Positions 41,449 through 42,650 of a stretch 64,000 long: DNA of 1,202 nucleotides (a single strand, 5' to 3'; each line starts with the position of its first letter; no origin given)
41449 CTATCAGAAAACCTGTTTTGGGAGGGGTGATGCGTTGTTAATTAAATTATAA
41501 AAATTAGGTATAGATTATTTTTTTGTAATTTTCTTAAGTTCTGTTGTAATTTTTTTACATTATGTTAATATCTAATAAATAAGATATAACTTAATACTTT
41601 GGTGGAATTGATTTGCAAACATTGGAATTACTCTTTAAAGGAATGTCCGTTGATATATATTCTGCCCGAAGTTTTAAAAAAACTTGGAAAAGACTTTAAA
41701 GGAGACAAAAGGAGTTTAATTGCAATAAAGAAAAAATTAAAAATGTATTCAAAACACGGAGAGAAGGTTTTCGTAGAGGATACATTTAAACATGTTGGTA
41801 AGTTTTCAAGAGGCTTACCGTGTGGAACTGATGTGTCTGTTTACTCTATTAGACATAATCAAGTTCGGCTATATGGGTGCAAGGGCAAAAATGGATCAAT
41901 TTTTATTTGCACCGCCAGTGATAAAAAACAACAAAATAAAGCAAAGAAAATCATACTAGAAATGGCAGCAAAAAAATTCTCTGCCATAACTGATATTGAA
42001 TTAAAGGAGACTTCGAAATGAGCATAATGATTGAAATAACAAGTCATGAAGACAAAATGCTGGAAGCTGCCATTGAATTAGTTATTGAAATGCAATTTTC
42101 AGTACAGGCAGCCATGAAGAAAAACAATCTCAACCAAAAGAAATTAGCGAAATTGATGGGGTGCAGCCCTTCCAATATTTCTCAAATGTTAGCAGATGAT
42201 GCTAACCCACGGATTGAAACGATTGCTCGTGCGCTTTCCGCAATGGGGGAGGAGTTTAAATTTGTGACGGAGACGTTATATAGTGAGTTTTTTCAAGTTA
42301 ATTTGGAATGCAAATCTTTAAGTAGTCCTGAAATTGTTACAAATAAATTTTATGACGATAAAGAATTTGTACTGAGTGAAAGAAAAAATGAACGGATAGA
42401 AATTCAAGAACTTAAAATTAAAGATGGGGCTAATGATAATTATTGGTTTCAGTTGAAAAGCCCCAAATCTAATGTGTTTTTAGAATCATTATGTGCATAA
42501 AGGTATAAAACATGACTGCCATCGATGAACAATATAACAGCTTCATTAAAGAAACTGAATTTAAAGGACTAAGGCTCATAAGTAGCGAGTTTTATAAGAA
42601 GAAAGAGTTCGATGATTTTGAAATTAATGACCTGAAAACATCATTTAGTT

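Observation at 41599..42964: Tripartite toxin / HTH antitoxin / SecB-like chaperone (TAC-type) module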

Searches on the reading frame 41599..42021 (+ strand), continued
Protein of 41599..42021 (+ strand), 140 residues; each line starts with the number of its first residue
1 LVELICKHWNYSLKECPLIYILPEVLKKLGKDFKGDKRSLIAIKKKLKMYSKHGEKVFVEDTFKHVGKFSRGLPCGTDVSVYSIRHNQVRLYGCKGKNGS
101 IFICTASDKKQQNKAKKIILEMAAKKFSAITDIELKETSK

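Call 75: search_protein_families(library=ncbifam, alignment_id=A10, max_evalue=5)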
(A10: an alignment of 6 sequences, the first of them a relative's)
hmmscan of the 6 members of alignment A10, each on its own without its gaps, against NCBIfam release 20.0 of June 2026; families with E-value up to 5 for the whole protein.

A. member 1, P0002 (136 aa): 0 families

B. families by the number of members that match (of 6 scanned): 1 family
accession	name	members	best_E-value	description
TIGR02385.1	RelE_StbE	1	0.086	type II toxin-antitoxin system mRNA interferase toxin, RelE/StbE family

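Call 84: list_cluster_members(proteins=[P0002, window:41599-42018:+, window:41602-42018:+, window:41608-42018:+, window:41650-42018:+, window:41743-42018:+, P0001])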
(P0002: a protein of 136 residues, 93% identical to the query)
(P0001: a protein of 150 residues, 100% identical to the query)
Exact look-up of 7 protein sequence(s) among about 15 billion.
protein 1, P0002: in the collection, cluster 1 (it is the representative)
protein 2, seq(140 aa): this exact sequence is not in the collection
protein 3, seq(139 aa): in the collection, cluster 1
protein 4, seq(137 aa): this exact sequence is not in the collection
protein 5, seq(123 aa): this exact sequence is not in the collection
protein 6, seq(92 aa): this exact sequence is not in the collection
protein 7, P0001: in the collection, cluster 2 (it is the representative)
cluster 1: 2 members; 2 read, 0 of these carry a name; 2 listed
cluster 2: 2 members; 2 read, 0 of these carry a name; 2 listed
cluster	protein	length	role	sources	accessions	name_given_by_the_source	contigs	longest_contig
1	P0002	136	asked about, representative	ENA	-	-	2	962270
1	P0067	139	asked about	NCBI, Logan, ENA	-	-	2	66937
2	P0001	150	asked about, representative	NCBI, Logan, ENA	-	-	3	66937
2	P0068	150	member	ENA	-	-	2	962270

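Call 92: search_protein_families(library=phrogs, alignment_id=A10, max_evalue=1)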
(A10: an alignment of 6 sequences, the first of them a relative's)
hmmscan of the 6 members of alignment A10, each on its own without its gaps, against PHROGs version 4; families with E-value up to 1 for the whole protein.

A. member 1, P0002 (136 aa): 3 families
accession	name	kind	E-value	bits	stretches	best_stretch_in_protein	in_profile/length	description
phrog_15710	-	unknown function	0.039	15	1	104-123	7-26/45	-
phrog_36882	-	unknown function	0.073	13.8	1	30-113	59-144/168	-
phrog_26650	-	unknown function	0.16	12.4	0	101-136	80-115/235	-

B. families by the number of members that match (of 6 scanned): 6 families
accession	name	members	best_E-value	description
phrog_15710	-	2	0.033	-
phrog_31014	-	1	0.036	-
phrog_36882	-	1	0.073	-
phrog_26650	-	1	0.16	-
phrog_13355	-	1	0.41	-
phrog_37062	-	1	0.74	-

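Call 103: search_solved_structures(query=A11, max_evalue=10, show_alignments=3)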
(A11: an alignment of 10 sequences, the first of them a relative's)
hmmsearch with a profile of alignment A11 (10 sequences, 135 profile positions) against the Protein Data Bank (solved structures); distinct sequences matched with E-value up to 10: 8.
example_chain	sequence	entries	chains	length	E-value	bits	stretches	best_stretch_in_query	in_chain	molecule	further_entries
8d8j_O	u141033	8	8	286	0.25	14.5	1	105-124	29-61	37S ribosomal protein S28, mitochondrial | Small ribosomal subunit protein uS15m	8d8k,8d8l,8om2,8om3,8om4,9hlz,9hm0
4xk8_F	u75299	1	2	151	0.61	13.3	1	25-59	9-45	Photosystem I reaction center subunit III, chloroplastic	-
9grx_f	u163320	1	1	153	0.64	13.2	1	25-59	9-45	Photosystem I reaction center subunit III, chloroplastic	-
2o01_F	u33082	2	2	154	0.65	13.2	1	25-59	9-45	Photosystem I reaction center subunit III, chloroplast | Photosystem I reaction center subunit III, chloroplastic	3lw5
1pva_A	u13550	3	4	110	0.65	13.2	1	23-70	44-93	PARVALBUMIN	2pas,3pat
6ly5_f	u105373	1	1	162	0.72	13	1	25-59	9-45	PsaF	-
2wsc_F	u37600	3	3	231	0.82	12.8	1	24-58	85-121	PHOTOSYSTEM I REACTION CENTER SUBUNIT III, CHLOROPLASTIC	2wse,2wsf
8bcv_F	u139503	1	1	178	1.3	12.2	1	24-63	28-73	Photosystem I reaction center subunit III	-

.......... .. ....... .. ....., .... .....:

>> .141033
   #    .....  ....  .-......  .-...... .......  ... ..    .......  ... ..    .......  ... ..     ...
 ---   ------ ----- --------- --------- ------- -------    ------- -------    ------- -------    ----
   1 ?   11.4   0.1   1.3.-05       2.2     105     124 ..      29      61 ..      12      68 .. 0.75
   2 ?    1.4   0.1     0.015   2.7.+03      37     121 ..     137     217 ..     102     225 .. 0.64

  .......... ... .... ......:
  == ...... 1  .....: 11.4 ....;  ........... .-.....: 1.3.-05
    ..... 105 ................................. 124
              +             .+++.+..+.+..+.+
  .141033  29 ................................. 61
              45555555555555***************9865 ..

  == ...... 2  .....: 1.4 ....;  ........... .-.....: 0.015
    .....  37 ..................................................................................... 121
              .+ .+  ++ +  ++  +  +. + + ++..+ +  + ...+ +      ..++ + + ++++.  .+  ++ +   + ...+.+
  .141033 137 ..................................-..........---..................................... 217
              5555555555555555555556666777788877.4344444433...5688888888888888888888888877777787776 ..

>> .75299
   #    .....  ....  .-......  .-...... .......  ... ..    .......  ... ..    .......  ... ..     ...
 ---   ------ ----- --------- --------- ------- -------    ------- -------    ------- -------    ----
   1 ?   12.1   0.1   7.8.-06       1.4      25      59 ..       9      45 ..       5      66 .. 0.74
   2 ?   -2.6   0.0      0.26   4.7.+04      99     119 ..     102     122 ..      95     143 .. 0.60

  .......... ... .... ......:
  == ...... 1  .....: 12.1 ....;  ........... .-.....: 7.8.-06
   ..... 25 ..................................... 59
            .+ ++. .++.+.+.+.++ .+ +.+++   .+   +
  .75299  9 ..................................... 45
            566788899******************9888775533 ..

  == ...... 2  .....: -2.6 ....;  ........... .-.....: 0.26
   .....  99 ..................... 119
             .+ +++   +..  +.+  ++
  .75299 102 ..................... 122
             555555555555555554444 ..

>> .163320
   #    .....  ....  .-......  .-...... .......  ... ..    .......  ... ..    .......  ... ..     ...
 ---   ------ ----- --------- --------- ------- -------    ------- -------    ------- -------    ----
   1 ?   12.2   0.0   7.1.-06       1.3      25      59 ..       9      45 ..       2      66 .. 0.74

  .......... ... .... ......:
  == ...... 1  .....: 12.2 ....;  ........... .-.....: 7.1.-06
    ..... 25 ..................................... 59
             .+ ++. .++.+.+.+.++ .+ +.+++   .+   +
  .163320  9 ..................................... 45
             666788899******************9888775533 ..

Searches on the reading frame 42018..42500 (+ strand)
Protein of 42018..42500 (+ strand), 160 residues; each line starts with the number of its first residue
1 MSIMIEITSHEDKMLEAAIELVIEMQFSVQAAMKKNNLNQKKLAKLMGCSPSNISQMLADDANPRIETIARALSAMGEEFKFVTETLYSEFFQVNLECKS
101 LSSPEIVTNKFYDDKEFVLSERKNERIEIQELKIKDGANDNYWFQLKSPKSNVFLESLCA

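Call 3: search_protein_families(library=pfam, proteins=[window:42018-42500:+], max_evalue=1)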
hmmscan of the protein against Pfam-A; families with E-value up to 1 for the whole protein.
window:42018-42500:+ (160 aa): 16 families
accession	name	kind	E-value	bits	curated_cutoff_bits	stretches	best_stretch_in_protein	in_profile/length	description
PF01381.28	HTH_3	-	1.3e-08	35.2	23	1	30-79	2-51/55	Helix-turn-helix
PF13443.12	HTH_26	-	9.7e-05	23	22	1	32-71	5-45/63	Cro/C1-type HTH DNA-binding domain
PF13560.12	HTH_31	-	0.00036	21.2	27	1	35-77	12-55/64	Helix-turn-helix domain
PF13744.12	HTH_37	-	0.0033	17.6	27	1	24-60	18-55/80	Helix-turn-helix domain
PF01047.28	MarR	-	0.0091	16.3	24.6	1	36-58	16-38/59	MarR family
PF17762.8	HTH_ParB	-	0.011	16.3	22.6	1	23-58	6-41/102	ParB HTH domain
PF12844.13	HTH_19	-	0.013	15.9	30.2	1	34-73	9-48/64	Helix-turn-helix domain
PF21716.3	dnstrm_HI1420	-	0.013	15.8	27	1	42-82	48-88/90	Probable addiction module antidote protein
PF13936.12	HTH_38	-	0.075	13.2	27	1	32-55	15-38/44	Helix-turn-helix domain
PF13545.12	HTH_Crp_2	-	0.091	13.2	27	0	37-59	22-44/70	Crp-like helix-turn-helix domain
PF02376.21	CUT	-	0.093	13.2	24.4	1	28-59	13-45/79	CUT domain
PF01325.25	Fe_dep_repress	-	0.096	13.4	26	1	20-58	7-43/60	Iron dependent repressor, N-terminal DNA binding domain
PF09048.16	Cro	-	0.11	12.9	32.7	1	38-59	13-34/59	Cro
PF13730.12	HTH_36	-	0.15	12.3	25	0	39-55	27-43/55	Helix-turn-helix domain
PF05848.17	CtsR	-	0.17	12.2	23.1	1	19-58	6-44/72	CtsR N-terminal HTH domain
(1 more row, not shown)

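Call 4: search_protein_families(library=ncbifam, proteins=[window:42018-42500:+], max_evalue=1)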
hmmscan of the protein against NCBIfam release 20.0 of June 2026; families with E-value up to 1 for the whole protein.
window:42018-42500:+ (160 aa): 9 families
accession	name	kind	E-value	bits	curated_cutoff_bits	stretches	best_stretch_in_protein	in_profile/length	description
TIGR03070.1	couple_hipB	subfamily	9e-05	22.4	71.65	1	29-79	7-57/58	type II toxin-antitoxin system Y4mF family antitoxin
NF041951.1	phage_RstR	subfamily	0.0071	16.6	80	1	29-71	7-49/108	RstR family transcriptional repressor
NF003055.0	PRK03975.1-2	equivalog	0.013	15.2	122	1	22-73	10-59/140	putative transcriptional regulator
NF007257.0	PRK09706.1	subfamily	0.024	14.5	101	1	30-69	11-50/135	transcriptional repressor DicA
NF007408.0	PRK09943.1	equivalog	0.032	13.8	211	1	31-84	14-68/185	HTH-type transcriptional regulator PuuR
TIGR00270.2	TIGR00270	equivalog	0.035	13.9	110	1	11-70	62-121/159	multiprotein bridging factor aMBF1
TIGR02684.1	dnstrm_HI1420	hypoth_equivalog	0.052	13.8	53.7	1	40-81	46-87/89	addiction module antidote protein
TIGR02937.1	sigma70-ECF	superfamily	0.052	13.2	42.9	1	16-58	112-154/165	sigma-70 family RNA polymerase sigma factor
TIGR00180.1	parB_part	domain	0.064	13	58.45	1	28-59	111-142/186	ParB/RepB/Spo0J family partition protein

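Call 5: search_protein_families(library=padloc, proteins=[window:42018-42500:+], max_evalue=1)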
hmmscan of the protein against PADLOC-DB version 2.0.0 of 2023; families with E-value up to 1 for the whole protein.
window:42018-42500:+ (160 aa): 14 families
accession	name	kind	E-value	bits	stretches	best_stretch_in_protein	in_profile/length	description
PDLC04760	PDC-M64C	-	7.4e-08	30.7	1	3-80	5-82/93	-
PDLC04758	PDC-M64B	-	4.7e-06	25.1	1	11-83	17-89/123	-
PDLC04757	PDC-M64B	-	7.2e-06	24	1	12-83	17-88/128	-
PDLC03951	RmrA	-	0.0018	15.3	1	34-90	18-74/400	-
PDLC02926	HTH_VI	-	0.0023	16.2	1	35-71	12-48/92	-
PDLC04759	PDC-M64B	-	0.0026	15.8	1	33-86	35-87/135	-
PDLC04762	PDC-M64C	-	0.0027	15.8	1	6-78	9-81/97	-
PDLC03946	RmrA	-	0.0032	14.2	1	30-86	8-64/357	-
PDLC03948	RmrA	-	0.0088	13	1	30-76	14-60/397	-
PDLC04142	capH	-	0.012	14.7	1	29-83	11-65/103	capH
PDLC03952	RmrA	-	0.013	12.3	1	29-88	27-86/395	-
PDLC03955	RmrA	-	0.025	11.8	1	31-83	27-79/371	-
PDLC04761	PDC-M64C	-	0.03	12.9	1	29-79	38-88/100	-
PDLC04133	mad1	-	0.034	12.4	1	34-58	2-26/60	mads_1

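Call 6: search_protein_families(library=phrogs, proteins=[window:42018-42500:+], max_evalue=1)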
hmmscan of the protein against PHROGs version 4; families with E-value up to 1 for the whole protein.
window:42018-42500:+ (160 aa): 45 families (the best 25 are shown)
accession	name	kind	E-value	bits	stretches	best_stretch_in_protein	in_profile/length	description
phrog_1373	-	transcription regulation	1.4e-11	45.7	1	24-83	63-122/166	transcriptional regulator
phrog_3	-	transcription regulation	9.5e-08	33.2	1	22-120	86-185/430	transcriptional repressor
phrog_2339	-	DNA, RNA and nucleotide metabolism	2.1e-07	31.9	1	8-86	9-88/98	HTH DNA binding protein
phrog_8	-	transcription regulation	4.6e-07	30.6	1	24-117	164-248/346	transcriptional regulator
phrog_3642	-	DNA, RNA and nucleotide metabolism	1.8e-06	28.8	1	29-79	12-63/79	HTH DNA binding protein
phrog_725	-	transcription regulation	3.6e-06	27.9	1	36-77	24-62/101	CII-like regulator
phrog_2328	-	transcription regulation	1.1e-05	26.2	1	30-75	21-65/128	transcriptional repressor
phrog_296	-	integration and excision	1.5e-05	24.9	1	28-81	231-284/626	DNA transposition protein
phrog_2439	-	transcription regulation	8.9e-05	22.5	1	30-102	13-84/367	transcriptional regulator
phrog_4268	-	transcription regulation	0.00027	22.1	1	29-82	36-91/96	transcriptional repressor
phrog_38278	-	unknown function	0.00028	22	1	24-84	17-76/180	-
phrog_4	-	transcription regulation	0.00043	20.4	1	30-73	142-184/400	transcriptional repressor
phrog_35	-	transcription regulation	0.00098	20.2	1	20-72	69-120/181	transcriptional repressor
phrog_4031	-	unknown function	0.0015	18.1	1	7-76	501-571/626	-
phrog_1124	-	transcription regulation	0.0017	18.9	1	25-75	5-58/177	transcriptional regulator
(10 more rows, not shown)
